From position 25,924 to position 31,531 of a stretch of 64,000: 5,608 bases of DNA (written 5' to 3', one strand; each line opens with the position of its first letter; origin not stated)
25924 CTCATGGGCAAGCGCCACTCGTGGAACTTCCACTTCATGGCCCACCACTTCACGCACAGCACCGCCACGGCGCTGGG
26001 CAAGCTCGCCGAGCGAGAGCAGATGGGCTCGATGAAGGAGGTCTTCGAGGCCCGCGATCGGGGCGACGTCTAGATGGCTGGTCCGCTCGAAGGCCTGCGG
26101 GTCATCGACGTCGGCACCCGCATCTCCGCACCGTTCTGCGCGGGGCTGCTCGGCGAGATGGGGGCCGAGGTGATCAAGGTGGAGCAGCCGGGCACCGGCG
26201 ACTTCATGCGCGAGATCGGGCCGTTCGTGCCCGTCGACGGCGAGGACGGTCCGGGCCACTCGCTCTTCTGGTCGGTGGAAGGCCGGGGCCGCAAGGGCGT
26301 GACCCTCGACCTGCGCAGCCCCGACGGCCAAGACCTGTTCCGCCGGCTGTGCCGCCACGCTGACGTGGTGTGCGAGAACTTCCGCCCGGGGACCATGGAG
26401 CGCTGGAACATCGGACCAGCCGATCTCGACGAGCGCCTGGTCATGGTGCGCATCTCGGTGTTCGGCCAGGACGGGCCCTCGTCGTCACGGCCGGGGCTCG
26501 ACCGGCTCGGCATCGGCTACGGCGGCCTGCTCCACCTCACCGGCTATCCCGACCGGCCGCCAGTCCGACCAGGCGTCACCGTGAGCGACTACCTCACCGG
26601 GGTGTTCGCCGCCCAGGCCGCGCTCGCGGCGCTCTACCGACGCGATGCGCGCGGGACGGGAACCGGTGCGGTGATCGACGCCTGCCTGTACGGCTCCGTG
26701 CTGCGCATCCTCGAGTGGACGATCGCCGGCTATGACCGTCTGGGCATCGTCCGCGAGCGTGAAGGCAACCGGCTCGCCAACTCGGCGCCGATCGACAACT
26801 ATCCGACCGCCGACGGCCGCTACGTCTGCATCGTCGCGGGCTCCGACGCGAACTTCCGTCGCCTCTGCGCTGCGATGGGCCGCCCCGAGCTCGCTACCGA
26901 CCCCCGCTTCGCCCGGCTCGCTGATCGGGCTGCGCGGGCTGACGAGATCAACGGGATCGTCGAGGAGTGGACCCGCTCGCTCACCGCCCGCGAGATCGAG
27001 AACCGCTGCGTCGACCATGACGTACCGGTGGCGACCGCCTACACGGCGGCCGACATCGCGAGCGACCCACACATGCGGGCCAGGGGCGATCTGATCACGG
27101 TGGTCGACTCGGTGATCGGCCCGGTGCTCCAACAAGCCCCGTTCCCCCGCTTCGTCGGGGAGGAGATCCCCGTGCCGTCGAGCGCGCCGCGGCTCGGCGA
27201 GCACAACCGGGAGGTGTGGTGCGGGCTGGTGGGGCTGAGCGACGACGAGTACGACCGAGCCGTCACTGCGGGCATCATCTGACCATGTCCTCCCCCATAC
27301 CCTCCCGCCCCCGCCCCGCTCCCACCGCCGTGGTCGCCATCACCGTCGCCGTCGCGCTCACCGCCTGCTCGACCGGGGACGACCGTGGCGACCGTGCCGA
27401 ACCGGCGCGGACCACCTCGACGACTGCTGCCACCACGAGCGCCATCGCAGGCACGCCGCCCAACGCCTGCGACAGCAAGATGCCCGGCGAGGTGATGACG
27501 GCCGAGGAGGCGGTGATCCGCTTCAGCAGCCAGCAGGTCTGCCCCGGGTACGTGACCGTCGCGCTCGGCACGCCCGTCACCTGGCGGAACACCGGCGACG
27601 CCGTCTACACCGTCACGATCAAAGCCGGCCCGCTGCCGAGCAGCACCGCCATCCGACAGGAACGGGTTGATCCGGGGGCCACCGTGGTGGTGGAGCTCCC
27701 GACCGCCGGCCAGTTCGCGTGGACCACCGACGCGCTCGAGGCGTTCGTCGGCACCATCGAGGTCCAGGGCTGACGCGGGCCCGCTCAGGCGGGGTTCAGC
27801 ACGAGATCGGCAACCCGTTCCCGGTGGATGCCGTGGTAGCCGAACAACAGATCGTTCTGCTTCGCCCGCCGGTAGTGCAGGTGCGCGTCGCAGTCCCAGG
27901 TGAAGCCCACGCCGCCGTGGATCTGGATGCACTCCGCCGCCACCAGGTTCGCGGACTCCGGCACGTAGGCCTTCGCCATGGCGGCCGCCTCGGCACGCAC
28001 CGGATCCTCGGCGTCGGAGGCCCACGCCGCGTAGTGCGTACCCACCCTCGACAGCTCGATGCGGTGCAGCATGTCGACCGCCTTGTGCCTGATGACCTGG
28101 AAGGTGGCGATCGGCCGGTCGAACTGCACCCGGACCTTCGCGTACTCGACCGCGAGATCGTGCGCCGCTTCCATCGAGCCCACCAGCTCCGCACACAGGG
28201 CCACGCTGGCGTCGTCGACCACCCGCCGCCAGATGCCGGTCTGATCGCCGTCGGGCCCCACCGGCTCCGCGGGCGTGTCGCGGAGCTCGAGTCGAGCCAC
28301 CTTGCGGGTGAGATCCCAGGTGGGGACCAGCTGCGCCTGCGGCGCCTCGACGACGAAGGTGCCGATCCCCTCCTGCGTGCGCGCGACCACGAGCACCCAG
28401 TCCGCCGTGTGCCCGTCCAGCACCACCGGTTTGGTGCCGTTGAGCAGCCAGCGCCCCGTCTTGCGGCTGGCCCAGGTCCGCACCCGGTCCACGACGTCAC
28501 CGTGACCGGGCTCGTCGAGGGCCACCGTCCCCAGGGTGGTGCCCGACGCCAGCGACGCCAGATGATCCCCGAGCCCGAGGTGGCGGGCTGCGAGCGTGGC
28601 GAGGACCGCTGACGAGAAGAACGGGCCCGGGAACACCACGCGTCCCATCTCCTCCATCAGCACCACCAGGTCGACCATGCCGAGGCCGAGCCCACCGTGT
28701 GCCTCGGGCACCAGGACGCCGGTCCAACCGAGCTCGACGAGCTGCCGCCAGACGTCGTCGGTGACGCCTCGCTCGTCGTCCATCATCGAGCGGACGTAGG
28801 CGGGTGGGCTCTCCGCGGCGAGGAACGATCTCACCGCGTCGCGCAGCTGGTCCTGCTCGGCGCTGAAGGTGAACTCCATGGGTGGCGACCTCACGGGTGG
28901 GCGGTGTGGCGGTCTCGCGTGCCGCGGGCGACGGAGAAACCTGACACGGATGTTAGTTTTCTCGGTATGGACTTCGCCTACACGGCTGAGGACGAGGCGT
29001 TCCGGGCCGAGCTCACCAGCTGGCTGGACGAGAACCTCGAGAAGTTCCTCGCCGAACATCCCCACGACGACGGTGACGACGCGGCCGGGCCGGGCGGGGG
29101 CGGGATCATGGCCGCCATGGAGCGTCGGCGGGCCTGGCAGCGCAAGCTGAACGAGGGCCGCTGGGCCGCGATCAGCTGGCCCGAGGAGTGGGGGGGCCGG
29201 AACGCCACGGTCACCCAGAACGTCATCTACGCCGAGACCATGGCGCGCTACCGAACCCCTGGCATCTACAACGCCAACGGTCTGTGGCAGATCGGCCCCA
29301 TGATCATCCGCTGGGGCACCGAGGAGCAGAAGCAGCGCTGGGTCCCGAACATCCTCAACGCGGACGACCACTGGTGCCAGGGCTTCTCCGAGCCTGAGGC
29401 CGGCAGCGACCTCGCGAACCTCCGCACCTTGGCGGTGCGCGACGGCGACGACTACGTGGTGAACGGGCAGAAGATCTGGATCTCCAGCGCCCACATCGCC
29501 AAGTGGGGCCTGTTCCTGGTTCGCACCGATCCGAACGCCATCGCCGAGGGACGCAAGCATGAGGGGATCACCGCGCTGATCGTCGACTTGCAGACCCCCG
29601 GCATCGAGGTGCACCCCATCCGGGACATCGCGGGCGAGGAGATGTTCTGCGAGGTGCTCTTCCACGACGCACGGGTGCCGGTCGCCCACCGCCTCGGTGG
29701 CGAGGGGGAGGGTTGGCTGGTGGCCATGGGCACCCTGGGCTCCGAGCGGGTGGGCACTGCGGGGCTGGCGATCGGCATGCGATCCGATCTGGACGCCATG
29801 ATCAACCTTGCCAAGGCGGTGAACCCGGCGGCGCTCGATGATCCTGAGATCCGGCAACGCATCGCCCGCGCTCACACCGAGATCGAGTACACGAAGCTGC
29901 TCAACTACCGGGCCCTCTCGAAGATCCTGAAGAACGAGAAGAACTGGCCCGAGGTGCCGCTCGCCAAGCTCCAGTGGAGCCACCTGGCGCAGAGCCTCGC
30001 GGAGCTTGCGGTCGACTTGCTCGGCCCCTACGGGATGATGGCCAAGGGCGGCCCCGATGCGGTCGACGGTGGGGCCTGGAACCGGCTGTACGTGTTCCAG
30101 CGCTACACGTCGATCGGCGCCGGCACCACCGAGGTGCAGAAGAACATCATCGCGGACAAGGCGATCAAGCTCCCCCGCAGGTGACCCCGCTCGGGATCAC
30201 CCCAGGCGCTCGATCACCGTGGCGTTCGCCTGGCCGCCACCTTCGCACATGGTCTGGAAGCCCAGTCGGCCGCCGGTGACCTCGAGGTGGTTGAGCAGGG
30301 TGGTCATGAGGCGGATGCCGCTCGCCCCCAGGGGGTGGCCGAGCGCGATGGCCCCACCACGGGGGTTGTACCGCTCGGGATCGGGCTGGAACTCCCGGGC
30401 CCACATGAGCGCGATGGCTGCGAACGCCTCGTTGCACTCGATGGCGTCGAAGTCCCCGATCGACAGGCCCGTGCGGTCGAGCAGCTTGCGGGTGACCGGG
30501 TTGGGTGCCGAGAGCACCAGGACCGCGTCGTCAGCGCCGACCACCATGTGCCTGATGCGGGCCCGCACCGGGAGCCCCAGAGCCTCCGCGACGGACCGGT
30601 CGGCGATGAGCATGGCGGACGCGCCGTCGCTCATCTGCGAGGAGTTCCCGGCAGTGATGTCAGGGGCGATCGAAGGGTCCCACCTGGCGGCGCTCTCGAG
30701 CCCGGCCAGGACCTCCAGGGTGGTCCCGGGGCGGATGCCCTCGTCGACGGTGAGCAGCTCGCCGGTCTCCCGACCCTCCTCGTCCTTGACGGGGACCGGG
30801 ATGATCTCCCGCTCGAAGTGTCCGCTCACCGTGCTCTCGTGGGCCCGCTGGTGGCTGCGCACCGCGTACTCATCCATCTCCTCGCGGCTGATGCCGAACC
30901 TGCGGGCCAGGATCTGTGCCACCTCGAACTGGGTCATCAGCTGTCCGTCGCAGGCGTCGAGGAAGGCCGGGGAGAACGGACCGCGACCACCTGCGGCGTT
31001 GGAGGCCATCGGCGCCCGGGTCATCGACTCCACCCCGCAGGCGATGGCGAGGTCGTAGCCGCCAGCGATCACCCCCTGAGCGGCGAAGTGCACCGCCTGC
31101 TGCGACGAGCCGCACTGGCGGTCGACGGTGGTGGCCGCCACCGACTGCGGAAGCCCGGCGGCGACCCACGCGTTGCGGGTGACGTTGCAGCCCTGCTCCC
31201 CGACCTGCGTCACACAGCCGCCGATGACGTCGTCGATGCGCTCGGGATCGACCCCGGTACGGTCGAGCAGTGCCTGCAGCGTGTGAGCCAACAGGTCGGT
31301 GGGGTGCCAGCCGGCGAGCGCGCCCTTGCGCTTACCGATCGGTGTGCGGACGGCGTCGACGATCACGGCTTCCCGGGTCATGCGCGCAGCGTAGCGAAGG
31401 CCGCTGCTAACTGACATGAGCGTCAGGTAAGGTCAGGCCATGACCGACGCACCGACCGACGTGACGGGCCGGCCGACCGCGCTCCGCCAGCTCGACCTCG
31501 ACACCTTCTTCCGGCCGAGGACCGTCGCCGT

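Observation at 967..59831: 17 copies of a 20-bp palindrome (core TGACR-N4-YGTCA, flanks near AACC...GGTT) mark nearly every promoter region of a >55-kb CoA-thioester catabolic supercluster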

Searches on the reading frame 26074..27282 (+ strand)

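Call 13: search_protein_families(library=pfam, proteins=[window:26074-27282:+], max_evalue=0.00001)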
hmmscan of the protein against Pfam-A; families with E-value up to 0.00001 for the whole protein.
window:26074-27282:+ (402 aa): 1 family
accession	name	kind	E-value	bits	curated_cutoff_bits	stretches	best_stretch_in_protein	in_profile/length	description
PF02515.22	CoA_transf_3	-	1.8e-107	360.1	23.3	1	5-378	1-366/366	CoA-transferase family III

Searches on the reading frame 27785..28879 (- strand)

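Call 13: search_protein_families(library=pfam, proteins=[window:27785-28879:-], max_evalue=0.00001)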
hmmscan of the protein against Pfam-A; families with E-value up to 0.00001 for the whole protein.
window:27785-28879:- (364 aa): 3 families
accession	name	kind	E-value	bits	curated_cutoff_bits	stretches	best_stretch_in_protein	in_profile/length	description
PF00441.29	Acyl-CoA_dh_1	-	1.6e-30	106.7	22.4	1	226-358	16-147/150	Acyl-CoA dehydrogenase, C-terminal domain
PF02771.21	Acyl-CoA_dh_N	-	6.2e-18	65.7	22.9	1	6-87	1-80/113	Acyl-CoA dehydrogenase, N-terminal domain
PF02770.24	Acyl-CoA_dh_M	-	1.1e-08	35.6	33.3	1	120-184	3-73/97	Acyl-CoA dehydrogenase, middle domain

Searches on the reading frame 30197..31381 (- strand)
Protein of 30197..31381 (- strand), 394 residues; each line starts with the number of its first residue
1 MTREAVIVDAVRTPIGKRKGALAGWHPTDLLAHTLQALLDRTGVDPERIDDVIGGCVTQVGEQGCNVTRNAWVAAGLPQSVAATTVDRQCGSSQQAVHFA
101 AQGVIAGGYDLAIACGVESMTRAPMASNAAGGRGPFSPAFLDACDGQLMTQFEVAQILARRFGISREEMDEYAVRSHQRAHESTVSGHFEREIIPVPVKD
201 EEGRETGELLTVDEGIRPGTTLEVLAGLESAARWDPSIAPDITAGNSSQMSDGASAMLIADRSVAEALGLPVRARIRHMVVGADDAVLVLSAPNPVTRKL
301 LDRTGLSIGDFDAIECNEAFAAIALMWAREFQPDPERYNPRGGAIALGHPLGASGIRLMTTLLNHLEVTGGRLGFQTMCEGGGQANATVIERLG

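Call 13: search_protein_families(library=pfam, proteins=[window:30197-31381:-], max_evalue=0.00001)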
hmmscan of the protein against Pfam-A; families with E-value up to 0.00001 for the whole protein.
window:30197-31381:- (394 aa): 2 families
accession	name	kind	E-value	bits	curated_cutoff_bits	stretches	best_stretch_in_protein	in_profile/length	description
PF00108.29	Thiolase_N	-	1.4e-65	221.7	26.4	1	6-262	2-259/260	Thiolase, N-terminal domain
PF02803.24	Thiolase_C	-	3.9e-37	127.1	27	1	272-392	3-123/123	Thiolase, C-terminal domain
